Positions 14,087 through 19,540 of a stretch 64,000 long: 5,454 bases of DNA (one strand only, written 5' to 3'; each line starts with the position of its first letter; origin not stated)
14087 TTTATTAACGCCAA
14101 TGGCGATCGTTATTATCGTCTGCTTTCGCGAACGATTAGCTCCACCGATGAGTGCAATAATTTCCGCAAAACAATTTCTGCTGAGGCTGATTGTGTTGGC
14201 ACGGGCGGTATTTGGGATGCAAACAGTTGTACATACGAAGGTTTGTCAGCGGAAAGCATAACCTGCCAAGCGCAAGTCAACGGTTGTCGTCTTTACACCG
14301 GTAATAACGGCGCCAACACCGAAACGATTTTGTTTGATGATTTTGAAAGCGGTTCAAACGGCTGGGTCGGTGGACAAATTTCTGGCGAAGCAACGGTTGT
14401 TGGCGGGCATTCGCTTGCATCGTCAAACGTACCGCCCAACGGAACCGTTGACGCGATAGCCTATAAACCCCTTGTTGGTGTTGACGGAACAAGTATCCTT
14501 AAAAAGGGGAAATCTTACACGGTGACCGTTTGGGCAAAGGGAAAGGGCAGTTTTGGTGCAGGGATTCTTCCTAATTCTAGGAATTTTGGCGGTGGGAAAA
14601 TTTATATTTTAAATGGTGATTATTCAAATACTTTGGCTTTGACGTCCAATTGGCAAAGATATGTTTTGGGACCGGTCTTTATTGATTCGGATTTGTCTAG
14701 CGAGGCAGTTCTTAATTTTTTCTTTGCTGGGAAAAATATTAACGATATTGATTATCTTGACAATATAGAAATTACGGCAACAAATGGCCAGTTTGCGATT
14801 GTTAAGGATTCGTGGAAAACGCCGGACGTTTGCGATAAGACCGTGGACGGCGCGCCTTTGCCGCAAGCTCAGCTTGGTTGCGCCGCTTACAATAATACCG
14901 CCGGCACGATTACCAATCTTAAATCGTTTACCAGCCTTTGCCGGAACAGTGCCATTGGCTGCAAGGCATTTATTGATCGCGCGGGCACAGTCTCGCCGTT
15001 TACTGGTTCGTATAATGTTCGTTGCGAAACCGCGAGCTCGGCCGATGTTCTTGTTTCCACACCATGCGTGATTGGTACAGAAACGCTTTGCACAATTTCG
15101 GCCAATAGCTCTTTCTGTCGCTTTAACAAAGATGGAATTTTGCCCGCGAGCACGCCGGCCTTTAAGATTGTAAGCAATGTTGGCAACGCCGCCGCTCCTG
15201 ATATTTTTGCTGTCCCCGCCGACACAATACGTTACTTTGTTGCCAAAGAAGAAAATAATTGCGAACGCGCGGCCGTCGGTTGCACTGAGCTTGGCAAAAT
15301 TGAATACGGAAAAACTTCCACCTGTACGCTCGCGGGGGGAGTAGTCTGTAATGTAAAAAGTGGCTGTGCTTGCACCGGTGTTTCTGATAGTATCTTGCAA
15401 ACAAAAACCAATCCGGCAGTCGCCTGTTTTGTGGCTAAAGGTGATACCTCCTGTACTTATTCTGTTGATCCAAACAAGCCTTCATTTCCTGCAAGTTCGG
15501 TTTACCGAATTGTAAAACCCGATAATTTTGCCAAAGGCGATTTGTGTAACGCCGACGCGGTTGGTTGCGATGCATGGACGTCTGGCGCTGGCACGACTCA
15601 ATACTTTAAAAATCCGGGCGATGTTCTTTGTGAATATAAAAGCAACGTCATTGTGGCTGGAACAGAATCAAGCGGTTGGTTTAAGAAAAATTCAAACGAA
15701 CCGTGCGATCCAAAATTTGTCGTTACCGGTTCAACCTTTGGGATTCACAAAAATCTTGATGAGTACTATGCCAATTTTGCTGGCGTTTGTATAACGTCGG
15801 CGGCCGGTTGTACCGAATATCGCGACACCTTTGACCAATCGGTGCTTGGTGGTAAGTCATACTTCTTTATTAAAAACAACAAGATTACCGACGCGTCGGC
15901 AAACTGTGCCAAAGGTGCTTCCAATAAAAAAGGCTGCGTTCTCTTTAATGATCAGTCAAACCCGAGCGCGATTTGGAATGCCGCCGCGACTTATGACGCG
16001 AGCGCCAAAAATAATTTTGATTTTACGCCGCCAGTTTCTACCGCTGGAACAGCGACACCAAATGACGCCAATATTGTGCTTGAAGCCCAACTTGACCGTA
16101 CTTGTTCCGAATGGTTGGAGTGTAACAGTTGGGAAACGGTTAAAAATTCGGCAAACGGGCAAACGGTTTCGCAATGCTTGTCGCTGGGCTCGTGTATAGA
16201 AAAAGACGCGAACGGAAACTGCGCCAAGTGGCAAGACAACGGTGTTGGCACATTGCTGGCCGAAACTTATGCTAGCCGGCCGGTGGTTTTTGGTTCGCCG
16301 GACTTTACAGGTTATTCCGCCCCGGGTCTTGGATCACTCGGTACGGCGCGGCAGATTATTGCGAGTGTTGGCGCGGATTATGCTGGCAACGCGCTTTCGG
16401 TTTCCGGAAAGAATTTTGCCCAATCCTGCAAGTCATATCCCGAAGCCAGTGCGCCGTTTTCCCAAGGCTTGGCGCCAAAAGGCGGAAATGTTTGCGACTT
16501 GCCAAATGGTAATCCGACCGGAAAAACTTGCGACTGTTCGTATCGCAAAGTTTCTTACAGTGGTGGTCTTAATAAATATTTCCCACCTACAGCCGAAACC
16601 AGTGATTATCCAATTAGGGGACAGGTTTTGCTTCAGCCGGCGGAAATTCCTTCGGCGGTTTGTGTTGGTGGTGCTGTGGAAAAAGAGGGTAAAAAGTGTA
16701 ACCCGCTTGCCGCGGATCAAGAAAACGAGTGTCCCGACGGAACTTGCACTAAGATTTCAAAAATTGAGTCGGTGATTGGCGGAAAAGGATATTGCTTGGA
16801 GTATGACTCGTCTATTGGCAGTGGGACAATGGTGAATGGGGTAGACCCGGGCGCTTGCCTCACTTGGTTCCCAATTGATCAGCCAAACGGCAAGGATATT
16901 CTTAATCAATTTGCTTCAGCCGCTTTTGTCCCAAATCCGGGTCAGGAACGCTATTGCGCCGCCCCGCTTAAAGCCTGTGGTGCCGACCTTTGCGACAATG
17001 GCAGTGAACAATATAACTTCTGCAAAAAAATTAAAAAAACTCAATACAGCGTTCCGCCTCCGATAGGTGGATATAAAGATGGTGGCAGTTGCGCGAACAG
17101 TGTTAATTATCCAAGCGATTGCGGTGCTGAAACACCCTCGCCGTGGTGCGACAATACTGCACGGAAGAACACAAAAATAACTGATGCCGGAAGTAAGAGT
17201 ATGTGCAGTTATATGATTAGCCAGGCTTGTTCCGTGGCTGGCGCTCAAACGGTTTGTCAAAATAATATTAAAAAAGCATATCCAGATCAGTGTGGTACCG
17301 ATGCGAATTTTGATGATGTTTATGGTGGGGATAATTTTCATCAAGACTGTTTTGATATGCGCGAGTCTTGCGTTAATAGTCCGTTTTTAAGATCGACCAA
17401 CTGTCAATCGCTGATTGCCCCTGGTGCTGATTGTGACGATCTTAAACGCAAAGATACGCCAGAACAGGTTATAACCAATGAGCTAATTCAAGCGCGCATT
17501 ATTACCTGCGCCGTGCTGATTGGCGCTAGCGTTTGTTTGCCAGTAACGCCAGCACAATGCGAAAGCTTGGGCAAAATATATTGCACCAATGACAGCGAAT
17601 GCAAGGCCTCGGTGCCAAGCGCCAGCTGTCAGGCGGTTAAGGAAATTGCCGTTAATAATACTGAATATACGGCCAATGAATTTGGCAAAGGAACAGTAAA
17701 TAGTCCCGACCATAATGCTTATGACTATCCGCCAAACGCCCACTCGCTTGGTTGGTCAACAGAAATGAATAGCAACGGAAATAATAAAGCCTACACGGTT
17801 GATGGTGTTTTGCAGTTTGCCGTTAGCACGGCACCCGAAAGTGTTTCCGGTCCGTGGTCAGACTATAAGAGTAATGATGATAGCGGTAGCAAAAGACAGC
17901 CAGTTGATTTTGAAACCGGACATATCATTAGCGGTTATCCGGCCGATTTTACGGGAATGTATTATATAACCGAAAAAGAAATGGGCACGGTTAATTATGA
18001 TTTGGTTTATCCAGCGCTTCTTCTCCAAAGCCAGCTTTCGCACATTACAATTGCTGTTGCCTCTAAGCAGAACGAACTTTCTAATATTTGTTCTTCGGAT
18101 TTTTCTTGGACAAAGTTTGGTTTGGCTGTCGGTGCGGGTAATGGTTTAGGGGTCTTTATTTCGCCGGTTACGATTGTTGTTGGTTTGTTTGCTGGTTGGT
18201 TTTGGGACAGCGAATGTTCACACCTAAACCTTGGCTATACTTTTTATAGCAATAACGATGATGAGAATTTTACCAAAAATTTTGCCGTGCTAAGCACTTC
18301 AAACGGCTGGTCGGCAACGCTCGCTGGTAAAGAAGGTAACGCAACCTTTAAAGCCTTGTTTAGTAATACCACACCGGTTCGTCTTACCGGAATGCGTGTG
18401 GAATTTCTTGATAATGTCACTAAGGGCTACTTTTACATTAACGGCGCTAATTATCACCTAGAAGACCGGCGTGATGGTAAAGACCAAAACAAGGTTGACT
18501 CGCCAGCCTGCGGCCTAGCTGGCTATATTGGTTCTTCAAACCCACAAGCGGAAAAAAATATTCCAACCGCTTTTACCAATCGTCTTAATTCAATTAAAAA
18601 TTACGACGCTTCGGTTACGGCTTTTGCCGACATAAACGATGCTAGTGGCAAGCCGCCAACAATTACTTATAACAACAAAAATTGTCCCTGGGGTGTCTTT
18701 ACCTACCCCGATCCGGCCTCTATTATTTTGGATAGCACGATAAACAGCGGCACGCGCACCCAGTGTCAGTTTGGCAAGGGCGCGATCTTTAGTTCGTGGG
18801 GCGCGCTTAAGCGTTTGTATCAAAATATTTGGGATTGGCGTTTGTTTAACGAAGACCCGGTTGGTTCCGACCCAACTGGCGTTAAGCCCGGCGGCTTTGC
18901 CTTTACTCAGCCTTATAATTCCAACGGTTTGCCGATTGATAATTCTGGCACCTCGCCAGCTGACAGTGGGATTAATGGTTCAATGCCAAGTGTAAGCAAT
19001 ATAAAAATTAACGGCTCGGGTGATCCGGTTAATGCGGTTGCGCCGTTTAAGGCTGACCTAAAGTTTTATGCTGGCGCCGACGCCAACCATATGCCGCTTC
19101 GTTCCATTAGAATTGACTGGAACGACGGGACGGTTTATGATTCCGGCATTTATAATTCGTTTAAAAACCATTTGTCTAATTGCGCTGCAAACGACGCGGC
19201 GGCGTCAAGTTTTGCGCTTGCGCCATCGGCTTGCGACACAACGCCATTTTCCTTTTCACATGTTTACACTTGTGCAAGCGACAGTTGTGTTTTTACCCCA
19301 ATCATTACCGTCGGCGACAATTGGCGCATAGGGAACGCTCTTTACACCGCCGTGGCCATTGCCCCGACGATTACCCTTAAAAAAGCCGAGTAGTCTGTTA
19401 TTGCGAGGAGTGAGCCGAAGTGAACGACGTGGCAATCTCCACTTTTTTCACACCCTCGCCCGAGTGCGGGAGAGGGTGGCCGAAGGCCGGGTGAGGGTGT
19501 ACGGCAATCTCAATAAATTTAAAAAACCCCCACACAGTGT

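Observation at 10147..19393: Two-gene operon: TSP3-repeat Ca-binding protein plus a 2858-aa cysteine-rich secreted giant protein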

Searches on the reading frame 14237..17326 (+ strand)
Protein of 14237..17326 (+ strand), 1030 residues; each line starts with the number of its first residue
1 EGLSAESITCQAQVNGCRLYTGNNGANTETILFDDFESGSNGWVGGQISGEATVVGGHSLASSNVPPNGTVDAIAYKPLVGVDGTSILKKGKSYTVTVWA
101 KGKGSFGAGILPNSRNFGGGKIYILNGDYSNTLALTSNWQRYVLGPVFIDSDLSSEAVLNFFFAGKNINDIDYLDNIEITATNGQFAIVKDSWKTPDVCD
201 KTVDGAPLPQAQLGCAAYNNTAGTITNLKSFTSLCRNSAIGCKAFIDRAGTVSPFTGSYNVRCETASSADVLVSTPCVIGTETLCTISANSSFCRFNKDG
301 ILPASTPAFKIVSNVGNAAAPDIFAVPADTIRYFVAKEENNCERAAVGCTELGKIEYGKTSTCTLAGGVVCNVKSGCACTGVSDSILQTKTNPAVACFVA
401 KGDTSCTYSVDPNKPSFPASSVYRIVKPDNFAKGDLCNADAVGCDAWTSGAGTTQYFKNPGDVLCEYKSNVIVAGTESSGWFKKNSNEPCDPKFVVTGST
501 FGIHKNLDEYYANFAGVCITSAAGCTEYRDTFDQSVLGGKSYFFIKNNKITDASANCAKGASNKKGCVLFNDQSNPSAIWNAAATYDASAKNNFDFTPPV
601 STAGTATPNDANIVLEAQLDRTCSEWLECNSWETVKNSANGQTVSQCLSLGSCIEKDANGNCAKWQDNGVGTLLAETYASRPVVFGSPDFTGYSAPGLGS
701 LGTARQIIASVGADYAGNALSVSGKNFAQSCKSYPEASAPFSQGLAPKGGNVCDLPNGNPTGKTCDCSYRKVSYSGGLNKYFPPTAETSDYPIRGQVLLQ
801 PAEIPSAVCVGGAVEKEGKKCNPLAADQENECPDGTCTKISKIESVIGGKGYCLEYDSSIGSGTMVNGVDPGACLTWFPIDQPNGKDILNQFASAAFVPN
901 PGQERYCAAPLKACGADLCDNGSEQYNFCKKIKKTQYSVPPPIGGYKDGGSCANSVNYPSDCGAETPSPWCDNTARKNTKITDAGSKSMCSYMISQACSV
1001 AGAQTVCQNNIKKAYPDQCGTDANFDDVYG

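Call 62: predict_structure(alignment_id=A3)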
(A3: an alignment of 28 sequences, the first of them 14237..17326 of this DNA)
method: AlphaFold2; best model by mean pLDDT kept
length: 1030 residues; sequences in the alignment: 28
mean_pLDDT: 57.2   pTM: 0.30
mean pLDDT of the five models: 57.2, 55.7, 54.4, 51.4, 50.0
residues with pLDDT >= 90: 41; 70-90: 275; 50-70: 317; < 50: 397
segments of 3 or more residues with pLDDT < 50: 1-26, 184-196, 207-221, 228-246, 315-318, 330-349, 355-360, 373-376, 380-396, 407-409, 411-419, 518-527, 534-537, 549-552, 619-624, 682-692, 710-716, 735-766, 788-801, 861-864, 866-871, 881-1030
pLDDT, mean of each block of 10 residues (from residue 1): 23 29 52 86 85 88 66 78 87 87 89 67 75 87 84 85 80 92 45 44 52 44 46 35 47 69 75 78 84 80 67 54 63 43 39 47 56 49 42 46 54 42 57 65 58 61 72 86 82 79 63 54 45 50 48 66 79 72 84 85 71 70 55 66 61 64 64 55 44 54 60 47 66 44 35 41 50 73 55 37 74 74 69 81 68 60 39 57 40 30 27 27 27 28 28 26 25 25 25 25 26 28 27
secondary structure, 60 per line:
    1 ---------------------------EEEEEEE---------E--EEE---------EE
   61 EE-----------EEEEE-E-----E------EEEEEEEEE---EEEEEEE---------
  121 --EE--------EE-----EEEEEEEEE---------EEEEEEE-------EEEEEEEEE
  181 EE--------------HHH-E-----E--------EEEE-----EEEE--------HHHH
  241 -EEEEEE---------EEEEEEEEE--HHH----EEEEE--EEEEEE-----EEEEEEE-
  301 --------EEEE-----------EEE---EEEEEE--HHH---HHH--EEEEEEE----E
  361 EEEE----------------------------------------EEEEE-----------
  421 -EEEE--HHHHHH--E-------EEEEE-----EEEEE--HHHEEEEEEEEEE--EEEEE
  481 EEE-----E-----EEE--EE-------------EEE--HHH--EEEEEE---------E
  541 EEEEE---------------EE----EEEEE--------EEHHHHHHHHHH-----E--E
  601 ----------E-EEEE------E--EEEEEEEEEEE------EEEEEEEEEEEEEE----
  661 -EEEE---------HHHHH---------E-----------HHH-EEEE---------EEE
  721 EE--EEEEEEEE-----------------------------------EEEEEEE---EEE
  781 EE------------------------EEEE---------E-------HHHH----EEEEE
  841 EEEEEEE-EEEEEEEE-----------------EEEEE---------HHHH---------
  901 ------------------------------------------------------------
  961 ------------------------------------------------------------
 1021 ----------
elements in order (helices of 4 or more, strands of 3 or more residues): E28-34 E47-49 E59-62 E74-78 E93-101 E105-111 E140-148 E158-164 E172-182 E216-219 E225-228 H237-240 E242-247 E257-265 E275-279 E282-287 E293-299 E309-312 E324-326 E330-335 E349-355 E360-364 E405-409 E422-425 H428-433 E444-448 E454-458 E464-473 E476-483 E495-497 E515-517 E525-530 E540-545 E567-571 H582-591 E613-616 E626-636 E643-656 E662-665 H675-679 E705-708 E718-722 E725-732 E768-774 E778-782 E807-810 H828-831 E836-847 E849-856 E874-878 H888-891

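Call 65: fold_search(model_id=the predicted structure, library=pdb)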
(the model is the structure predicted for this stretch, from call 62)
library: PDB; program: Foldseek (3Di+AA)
matches with E <= 10: 1450; with E <= 0.001: 77
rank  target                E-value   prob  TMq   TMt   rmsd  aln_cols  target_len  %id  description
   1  2zex_A                7.8e-06  1.00  0.12  0.67   4.7       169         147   16  Family 16 carbohydrate binding module (released 2008-03-04)
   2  8xmz_A                8.2e-06  1.00  0.11  0.67   3.4       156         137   22  Crystal structure of a novel porphyran-binding carbohydrate binding module (released 2024-01-17)
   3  4xup_E                1.3e-05  1.00  0.12  0.67   4.8       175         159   15  Structure of the N-terminal CBM22-1-CBM22-2 tandem domain from Paenibacillus barcinonensis Xyn10C (released 2015-06-03)
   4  1h6y_A                4.0e-05  1.00  0.12  0.66   4.6       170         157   18  The role of conserved amino acids in the cleft of the C-terminal family 22 carbohydrate binding module of Clostridium  (released 2002-06-27)
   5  2zew_A                4.0e-05  1.00  0.11  0.66   4.8       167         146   17  Family 16 Cabohydrate Binding Domain Module 1 (released 2008-03-04)
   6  4xup_C                4.2e-05  1.00  0.12  0.67   4.5       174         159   14  Structure of the N-terminal CBM22-1-CBM22-2 tandem domain from Paenibacillus barcinonensis Xyn10C (released 2015-06-03)
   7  2zey_A                4.2e-05  1.00  0.11  0.65   4.6       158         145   17  Family 16 carbohydrate binding module (released 2008-03-04)
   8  2wys_A                4.2e-05  1.00  0.12  0.22   6.6       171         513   16  High resolution crystallographic structure of the Clostridium thermocellum N-terminal endo-1,4-beta-D-xylanase 10B (Xy (released 2010-08-25)
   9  8h3s_A                4.2e-05  1.00  0.11  0.22  21.7       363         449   12  Substrate-bound EP, polyA model (released 2022-11-23)
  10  4xuo_A                4.7e-05  1.00  0.12  0.67   4.3       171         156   15  Structure of the CBM22-1 xylan-binding domain from Paenibacillus barcinonensis Xyn10C (released 2015-06-03)
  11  6lfp                  5.2e-05  1.00  0.10  0.16   7.7       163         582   13  Cry3Aa protein for enzyme entrapment (released 2020-10-14)
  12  2y64_A                5.8e-05  1.00  0.11  0.55   7.3       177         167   15  Xylopentaose binding mutated (X-2 L110F) CBM4-2 Carbohydrate Binding Module from a Thermostable Rhodothermus marinus X (released 2012-03-07)
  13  1dlc                  5.8e-05  1.00  0.09  0.16   7.6       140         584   14  CRYSTAL STRUCTURE OF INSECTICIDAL DELTA-ENDOTOXIN FROM BACILLUS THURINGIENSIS AT 2.5 ANGSTROMS RESOLUTION (released 1994-09-30)
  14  1w90_B                6.8e-05  1.00  0.11  0.62   6.1       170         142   16  CBM29-2 mutant D114A: Probing the Mechanism of Ligand Recognition by Family 29 Carbohydrate Binding Modules (released 2005-03-18)
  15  6uwi_A                7.2e-05  1.00  0.11  0.17  19.6       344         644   11  Crystal structure of the Clostridium difficile translocase CDTb (released 2020-01-22)
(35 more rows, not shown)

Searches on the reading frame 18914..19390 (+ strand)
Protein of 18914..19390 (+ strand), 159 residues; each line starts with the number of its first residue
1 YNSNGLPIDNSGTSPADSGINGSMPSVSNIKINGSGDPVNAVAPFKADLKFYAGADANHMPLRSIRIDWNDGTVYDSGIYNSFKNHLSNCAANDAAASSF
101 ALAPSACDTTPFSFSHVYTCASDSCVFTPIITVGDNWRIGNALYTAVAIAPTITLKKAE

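Call 77: search_protein_families(library=pfam, proteins=[window:18914-19390:+], max_evalue=10)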
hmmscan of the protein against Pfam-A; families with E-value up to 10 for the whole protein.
window:18914-19390:+ (159 aa): 0 families
